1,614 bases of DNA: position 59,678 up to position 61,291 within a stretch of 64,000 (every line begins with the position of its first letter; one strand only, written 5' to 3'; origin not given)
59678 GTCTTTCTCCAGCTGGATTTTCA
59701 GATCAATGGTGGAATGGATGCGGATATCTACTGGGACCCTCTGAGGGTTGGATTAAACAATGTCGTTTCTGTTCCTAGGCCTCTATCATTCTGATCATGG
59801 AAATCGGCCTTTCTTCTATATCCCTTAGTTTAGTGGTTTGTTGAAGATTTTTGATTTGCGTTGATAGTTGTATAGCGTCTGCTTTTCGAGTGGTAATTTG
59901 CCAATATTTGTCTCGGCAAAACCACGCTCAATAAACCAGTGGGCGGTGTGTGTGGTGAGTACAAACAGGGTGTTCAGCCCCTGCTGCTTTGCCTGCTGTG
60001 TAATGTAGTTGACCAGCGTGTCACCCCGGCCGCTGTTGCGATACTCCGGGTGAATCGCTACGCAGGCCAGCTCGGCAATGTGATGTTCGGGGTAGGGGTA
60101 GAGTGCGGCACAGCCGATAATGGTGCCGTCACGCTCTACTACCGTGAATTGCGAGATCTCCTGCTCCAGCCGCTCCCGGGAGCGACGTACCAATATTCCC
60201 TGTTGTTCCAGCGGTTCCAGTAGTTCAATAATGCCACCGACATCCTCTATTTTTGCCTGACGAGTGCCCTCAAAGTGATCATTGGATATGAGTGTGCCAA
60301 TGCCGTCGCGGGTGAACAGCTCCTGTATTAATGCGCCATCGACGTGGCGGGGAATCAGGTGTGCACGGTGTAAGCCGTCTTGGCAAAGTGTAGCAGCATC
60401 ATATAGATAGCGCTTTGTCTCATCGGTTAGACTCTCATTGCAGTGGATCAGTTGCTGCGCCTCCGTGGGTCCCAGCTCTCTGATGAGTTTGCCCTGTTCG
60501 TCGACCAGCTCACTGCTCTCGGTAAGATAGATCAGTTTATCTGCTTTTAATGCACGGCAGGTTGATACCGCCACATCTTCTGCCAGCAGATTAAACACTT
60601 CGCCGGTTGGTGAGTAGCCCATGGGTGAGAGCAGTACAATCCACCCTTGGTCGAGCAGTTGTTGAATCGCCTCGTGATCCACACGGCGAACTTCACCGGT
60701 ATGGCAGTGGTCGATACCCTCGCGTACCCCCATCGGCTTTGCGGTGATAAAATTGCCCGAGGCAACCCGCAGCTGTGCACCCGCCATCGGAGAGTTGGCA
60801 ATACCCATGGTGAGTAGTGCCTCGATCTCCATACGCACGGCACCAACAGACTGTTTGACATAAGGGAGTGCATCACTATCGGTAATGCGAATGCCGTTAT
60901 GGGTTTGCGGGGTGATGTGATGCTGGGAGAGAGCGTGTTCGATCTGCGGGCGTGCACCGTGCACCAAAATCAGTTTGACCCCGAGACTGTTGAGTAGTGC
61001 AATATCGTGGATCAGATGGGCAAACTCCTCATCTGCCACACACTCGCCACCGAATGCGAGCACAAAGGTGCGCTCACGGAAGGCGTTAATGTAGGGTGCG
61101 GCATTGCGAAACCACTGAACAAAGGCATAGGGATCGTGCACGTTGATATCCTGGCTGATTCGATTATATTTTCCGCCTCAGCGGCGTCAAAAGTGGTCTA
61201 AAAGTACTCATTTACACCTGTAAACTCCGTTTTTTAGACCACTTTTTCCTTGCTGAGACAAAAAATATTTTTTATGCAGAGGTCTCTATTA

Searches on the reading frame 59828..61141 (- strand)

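Call 77: search_protein_families(library=pfam, proteins=[window:59828-61141:-])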
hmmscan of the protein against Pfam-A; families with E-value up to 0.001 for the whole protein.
window:59828-61141:- (438 aa): 4 families
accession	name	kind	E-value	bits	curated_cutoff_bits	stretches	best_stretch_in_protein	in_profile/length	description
PF00696.33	AA_kinase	-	7.1e-29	101.6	24.9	1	25-262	2-232/234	Amino acid kinase family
PF00583.31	Acetyltransf_1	-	6e-15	56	20.7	1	323-399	23-106/116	Acetyltransferase (GNAT) family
PF13508.13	Acetyltransf_7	-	4.8e-13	49.7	27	1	330-409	3-83/84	Acetyltransferase (GNAT) domain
PF13673.13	Acetyltransf_10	-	4.3e-06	27.2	23.6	1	320-409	21-108/128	Acetyltransferase (GNAT) domain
